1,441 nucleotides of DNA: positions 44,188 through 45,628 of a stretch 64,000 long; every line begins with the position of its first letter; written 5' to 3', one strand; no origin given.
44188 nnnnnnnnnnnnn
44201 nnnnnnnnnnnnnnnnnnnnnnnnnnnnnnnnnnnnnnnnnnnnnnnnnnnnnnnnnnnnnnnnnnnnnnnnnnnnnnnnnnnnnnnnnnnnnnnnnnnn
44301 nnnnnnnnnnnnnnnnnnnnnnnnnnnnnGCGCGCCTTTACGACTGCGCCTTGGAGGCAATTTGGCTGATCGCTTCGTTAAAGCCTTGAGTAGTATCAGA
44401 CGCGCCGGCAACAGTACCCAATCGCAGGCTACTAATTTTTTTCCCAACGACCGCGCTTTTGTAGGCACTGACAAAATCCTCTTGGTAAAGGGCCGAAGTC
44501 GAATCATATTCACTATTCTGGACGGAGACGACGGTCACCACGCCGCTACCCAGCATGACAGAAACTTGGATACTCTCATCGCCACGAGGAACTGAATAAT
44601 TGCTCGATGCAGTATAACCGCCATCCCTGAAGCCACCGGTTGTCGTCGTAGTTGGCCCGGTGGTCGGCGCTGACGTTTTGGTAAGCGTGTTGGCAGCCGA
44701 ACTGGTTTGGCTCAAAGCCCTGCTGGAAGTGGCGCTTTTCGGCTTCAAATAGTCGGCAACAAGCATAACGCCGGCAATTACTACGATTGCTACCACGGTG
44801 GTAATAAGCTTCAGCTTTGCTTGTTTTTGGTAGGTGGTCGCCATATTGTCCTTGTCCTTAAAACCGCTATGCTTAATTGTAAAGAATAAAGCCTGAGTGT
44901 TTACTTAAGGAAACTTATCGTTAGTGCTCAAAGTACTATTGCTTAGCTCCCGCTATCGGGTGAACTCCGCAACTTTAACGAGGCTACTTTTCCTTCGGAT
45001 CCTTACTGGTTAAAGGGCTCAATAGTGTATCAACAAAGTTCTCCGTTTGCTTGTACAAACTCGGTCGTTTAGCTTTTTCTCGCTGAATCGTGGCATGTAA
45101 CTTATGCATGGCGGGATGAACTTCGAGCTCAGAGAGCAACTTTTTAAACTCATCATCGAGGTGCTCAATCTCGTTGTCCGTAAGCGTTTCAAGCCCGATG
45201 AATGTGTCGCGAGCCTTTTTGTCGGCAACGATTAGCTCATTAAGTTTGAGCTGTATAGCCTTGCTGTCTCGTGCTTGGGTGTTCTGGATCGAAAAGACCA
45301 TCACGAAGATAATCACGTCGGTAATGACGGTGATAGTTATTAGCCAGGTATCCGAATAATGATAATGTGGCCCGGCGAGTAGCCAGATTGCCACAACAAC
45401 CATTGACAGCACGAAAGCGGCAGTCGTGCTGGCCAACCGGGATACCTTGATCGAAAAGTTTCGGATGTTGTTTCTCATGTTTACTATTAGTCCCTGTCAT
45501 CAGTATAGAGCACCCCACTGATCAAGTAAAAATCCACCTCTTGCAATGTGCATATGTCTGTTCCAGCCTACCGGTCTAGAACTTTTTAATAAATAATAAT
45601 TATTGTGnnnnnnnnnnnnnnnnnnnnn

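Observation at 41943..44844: Three-gene mini NQR/RNF-like flavin module: FMN_bind protein, ApbE, and a membrane-FNR fusion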

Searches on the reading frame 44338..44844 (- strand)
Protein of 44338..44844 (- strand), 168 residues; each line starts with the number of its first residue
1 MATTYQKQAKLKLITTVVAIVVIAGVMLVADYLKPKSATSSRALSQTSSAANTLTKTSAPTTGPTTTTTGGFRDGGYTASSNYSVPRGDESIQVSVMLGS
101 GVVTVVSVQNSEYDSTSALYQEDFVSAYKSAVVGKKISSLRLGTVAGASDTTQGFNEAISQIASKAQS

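Call 3: search_protein_families(library=pfam, proteins=[window:44338-44844:-], max_evalue=0.1)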
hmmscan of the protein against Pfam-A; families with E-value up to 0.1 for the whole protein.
window:44338-44844:- (168 aa): 1 family
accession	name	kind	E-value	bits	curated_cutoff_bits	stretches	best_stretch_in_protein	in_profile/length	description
PF21827.1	New_glue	-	0.013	15.7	31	1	15-69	4-61/94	New glue protein family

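Call 4: search_protein_families(library=ncbifam, proteins=[window:44338-44844:-], max_evalue=0.1)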
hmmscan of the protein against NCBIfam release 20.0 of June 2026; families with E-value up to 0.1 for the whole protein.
window:44338-44844:- (168 aa): 2 families
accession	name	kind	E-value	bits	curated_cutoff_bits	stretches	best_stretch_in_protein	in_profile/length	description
TIGR03931.1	T7SS_Rv3446c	hypoth_equivalog_domain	0.0047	17.3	47.6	1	15-114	7-106/194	type VII secretion-associated protein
NF041941.1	lipo_FMN_PplA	exception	0.01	15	325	0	10-115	1-99/302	extracellular electron transfer flavoprotein PplA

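Call 7: find_homologous_proteins(query=window:44338-44844:-)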
Query window:44338-44844:- (168 aa): 80 proteins with E <= 0.001 among 227 candidates.
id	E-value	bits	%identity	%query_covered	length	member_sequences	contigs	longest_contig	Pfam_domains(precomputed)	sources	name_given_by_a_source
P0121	1.3e-93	328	100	100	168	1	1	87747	-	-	-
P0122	2.9e-49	185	58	100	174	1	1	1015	-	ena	-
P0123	6.8e-47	177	58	99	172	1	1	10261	-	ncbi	ncbi:MAG: FMN-binding protein [Candidatus Saccharimonadales bacterium]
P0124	1.1e-46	176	56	100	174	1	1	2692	-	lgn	-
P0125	1.2e-46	176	55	99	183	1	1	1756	-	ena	-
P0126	2.5e-46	175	57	100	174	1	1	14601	-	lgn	-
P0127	1.9e-45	172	55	100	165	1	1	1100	-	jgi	jgi:uncharacterized protein with FMN-binding domain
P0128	5.2e-45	171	48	100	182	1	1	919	-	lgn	-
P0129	6.2e-45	171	55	100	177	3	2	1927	-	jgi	jgi:uncharacterized protein with FMN-binding domain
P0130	6.2e-45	171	53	100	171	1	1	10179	-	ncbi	ncbi:MAG: hypothetical protein ABIR37_02025 [Candidatus Saccharimonadales bacterium]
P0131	1.5e-44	169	53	100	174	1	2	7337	-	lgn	-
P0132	2.5e-44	169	52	100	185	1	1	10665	-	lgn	-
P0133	3.8e-44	168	54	99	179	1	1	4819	-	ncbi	-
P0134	4.2e-44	168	51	100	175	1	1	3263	-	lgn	-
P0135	8.9e-44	167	52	100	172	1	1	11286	-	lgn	-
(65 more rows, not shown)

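Call 10: search_solved_structures(query=A1, max_evalue=10, show_alignments=3)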
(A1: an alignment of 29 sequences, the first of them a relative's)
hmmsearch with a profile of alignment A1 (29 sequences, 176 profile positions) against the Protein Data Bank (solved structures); distinct sequences matched with E-value up to 10: 2.
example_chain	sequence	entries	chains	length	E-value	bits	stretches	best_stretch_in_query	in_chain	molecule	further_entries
2k7v_A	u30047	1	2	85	0.98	12.6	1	92-147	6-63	Dihydrolipoyllysine-residue acetyltransferase component of pyruvate dehydrogenase complex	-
3mc8_A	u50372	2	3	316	3.7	10.7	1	77-120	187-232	Alr2269 protein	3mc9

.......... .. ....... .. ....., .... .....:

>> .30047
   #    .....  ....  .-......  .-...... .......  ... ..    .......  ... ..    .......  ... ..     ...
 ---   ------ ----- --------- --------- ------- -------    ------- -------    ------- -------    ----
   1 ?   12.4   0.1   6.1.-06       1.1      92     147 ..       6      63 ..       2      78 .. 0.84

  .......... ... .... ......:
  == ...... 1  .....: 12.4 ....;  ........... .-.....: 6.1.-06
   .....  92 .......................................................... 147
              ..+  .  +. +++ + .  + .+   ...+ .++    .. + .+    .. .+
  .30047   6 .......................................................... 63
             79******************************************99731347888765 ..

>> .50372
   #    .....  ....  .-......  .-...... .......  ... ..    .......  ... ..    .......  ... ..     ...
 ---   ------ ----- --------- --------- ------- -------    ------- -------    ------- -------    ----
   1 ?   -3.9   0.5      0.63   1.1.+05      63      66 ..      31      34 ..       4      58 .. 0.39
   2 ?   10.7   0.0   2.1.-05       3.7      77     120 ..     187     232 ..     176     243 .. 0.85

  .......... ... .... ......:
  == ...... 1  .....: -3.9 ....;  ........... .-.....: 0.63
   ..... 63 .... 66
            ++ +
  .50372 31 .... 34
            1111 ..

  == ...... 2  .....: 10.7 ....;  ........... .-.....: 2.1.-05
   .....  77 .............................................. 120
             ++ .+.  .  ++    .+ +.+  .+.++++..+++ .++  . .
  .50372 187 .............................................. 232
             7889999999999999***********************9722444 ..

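Call 11: search_protein_families(library=pfam, alignment_id=A1, max_evalue=1)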
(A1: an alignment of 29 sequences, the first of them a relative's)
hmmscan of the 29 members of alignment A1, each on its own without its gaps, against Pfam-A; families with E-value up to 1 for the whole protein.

A. member 1, P0121 (168 aa): 3 families
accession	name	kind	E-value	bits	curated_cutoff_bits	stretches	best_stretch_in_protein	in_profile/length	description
PF21827.1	New_glue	-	0.013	15.7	31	1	15-69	4-61/94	New glue protein family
PF23923.1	DUF7262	-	0.1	13.5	27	1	8-69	4-65/132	Family of unknown function (DUF7262)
PF23312.1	UBA_SIK3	-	0.15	12.5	27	1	105-120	19-34/40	Protein kinase SIK3 UBA domain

B. families by the number of members that match (of 29 scanned): 37 families (the first 25 are shown)
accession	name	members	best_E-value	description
PF21827.1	New_glue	16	0.00061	New glue protein family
PF06333.17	Med13_C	14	0.015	Mediator complex subunit 13 C-terminal domain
PF04205.19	FMN_bind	9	1.8e-05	FMN-binding domain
PF25706.1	HCMV_UL116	4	0.011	Human cytomegalovirus UL116 protein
PF01456.22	Mucin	3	0.0042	Mucin-like glycoprotein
PF10267.14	Tmemb_cc2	2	0.11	Predicted transmembrane and coiled-coil 2 protein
PF12685.13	SpoIIIAH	2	0.38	SpoIIIAH-like protein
PF25667.1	ASFV_P17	1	0.0092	African swine fever virus minor capsid protein p17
PF02278.25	Lyase_8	1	0.013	Polysaccharide lyase family 8, super-sandwich domain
PF06679.17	DUF1180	1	0.017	Membrane protein FAM174-like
PF15234.11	LAT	1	0.032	Linker for activation of T-cells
PF07159.17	CYRIA-B_Rac1-bd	1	0.037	CYRIA/CYRIB Rac1 binding domain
PF20069.4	DUF6465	1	0.072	Family of unknown function (DUF6465)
PF17964.7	Big_10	1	0.077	Bacterial Ig domain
PF05128.17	DUF697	1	0.086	Domain of unknown function (DUF697)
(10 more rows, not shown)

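Call 37: predict_structure(alignment_id=A1)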
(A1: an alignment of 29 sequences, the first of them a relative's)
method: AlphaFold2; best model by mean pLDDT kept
length: 168 residues; sequences in the alignment: 29
mean_pLDDT: 75.0   pTM: 0.52
mean pLDDT of the five models: 75.0, 72.9, 70.8, 70.5, 68.7
residues with pLDDT >= 90: 41; 70-90: 74; 50-70: 24; < 50: 29
segments of 3 or more residues with pLDDT < 50: 36-38, 40-60
pLDDT, mean of each block of 10 residues (from residue 1): 63 87 84 56 39 44 51 92 86 92 90 70 81 88 74 88 90
secondary structure, 60 per line:
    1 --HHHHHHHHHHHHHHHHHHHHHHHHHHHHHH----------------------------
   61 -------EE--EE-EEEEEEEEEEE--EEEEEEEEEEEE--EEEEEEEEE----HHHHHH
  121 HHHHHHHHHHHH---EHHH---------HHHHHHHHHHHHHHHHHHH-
elements in order: H3-32 E75-85 E88-99 E102-110 H115-132 H149-167

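Call 49: fold_search(model_id=the predicted structure, library=pdb)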
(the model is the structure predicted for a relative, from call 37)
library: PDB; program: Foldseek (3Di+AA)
matches with E <= 10: 591; with E <= 0.001: 0
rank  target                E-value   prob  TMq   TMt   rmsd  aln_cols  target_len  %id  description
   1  3o6u_C                1.3e-02  1.00  0.44  0.60   3.7       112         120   15  Crystal Structure of CPE2226 protein from Clostridium perfringens. Northeast Structural Genomics Consortium Target CpR (released 2010-08-11)
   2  8p2a                  1.9e-02  1.00  0.42  0.73   3.2        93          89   18  Crystal structure of SaFMN3 domain 2 (released 2023-07-19)
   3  3o6u_A                2.3e-02  1.00  0.42  0.56   3.5       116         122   16  Crystal Structure of CPE2226 protein from Clostridium perfringens. Northeast Structural Genomics Consortium Target CpR (released 2010-08-11)
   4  5wlw_H                2.8e-02  0.99  0.35  0.45   4.7       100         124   12  Crystal Structure of the Human Mitochondrial Cysteine Desulfurase with active Cysteine Loop within ISCU1 active site,  (released 2017-11-15)
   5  8rmc_D                2.8e-02  0.98  0.35  0.44   4.6       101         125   12  Structure of the FDX2-bound core ISC complex (proximal conformation) (released 2024-12-18)
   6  3o6u_D                2.9e-02  1.00  0.42  0.56   3.4       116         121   16  Crystal Structure of CPE2226 protein from Clostridium perfringens. Northeast Structural Genomics Consortium Target CpR (released 2010-08-11)
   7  5wlw_D                3.3e-02  0.97  0.34  0.43   4.9       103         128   13  Crystal Structure of the Human Mitochondrial Cysteine Desulfurase with active Cysteine Loop within ISCU1 active site,  (released 2017-11-15)
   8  3a7u                  4.5e-02  0.87  0.30  0.17   6.8       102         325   11  Crystal structure of the bovine lipoyltransferase in its unliganded form (released 2010-01-19)
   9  1wfz_MODEL_1_A        5.1e-02  0.96  0.36  0.44   5.2       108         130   11  Solution structure of Iron-sulfur cluster protein U (IscU) (released 2004-11-27)
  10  7c8m_A                5.4e-02  0.99  0.39  0.49   3.5       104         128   13  Crystal structure of IscU wild-type (released 2021-05-26)
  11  7c8o_D                6.4e-02  0.98  0.38  0.54   3.4       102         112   13  Crystal structure of IscU D40A/H106A variant (released 2021-06-09)
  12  7c8n                  6.4e-02  0.98  0.38  0.47   3.6       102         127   14  Crystal structure of IscU H106A variant (released 2021-05-26)
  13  4eb5_C                6.8e-02  0.90  0.32  0.37   5.0        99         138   10  A. fulgidus IscS-IscU complex structure (released 2012-05-02)
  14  6wi2_D                7.7e-02  0.89  0.25  0.32   3.6        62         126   13  Structure of human mitochondrial complex Nfs1-ISCU2-ISD11 with E.coli ACP1 at 1.95 A resolution (NIAU)2. N-terminal mu (released 2020-04-22)
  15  6jzv_C                7.7e-02  0.77  0.29  0.33   6.8       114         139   14  Crystal structure of SufU from Bacillus subtilis (released 2020-05-06)
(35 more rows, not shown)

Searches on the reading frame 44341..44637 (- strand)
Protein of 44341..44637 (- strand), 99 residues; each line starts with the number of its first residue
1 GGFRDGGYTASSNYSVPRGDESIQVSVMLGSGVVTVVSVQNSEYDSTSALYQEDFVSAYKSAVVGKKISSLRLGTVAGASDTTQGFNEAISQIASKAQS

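Call 5: search_protein_families(library=pfam, proteins=[window:44341-44637:-], max_evalue=10)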
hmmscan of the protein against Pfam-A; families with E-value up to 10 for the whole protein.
seq(99 aa): 1 family
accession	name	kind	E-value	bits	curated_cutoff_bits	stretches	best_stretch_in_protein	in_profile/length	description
PF23312.1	UBA_SIK3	-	0.072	13.5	27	1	36-51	19-34/40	Protein kinase SIK3 UBA domain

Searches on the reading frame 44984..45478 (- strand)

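Call 3: search_protein_families(library=pfam, proteins=[window:44984-45478:-], max_evalue=0.1)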
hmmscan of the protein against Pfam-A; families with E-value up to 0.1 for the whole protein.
window:44984-45478:- (164 aa): 2 families
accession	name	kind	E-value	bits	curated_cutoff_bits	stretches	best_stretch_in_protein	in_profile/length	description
PF04120.17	Iron_permease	-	3.5e-35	121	25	1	6-127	2-123/128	Low affinity iron permease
PF10003.15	DUF2244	-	0.0042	17.3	27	1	18-87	10-78/138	Integral membrane protein (DUF2244)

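Call 4: search_protein_families(library=ncbifam, proteins=[window:44984-45478:-], max_evalue=0.1)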
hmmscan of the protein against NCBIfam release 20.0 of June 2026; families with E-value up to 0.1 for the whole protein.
window:44984-45478:- (164 aa): 3 families
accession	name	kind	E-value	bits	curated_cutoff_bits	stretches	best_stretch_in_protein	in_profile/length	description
NF009586.0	PRK13026.1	subfamily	0.021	13.1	608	1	54-143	631-720/777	acyl-CoA dehydrogenase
NF008245.0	PRK11021.1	equivalog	0.026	13.6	284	1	18-113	120-212/419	L-methionine/branched-chain amino acid transporter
TIGR03025.1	EPS_sugtrans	subfamily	0.039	13.2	295.55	1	12-94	59-141/445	exopolysaccharide biosynthesis polyprenyl glycosylphosphotransferase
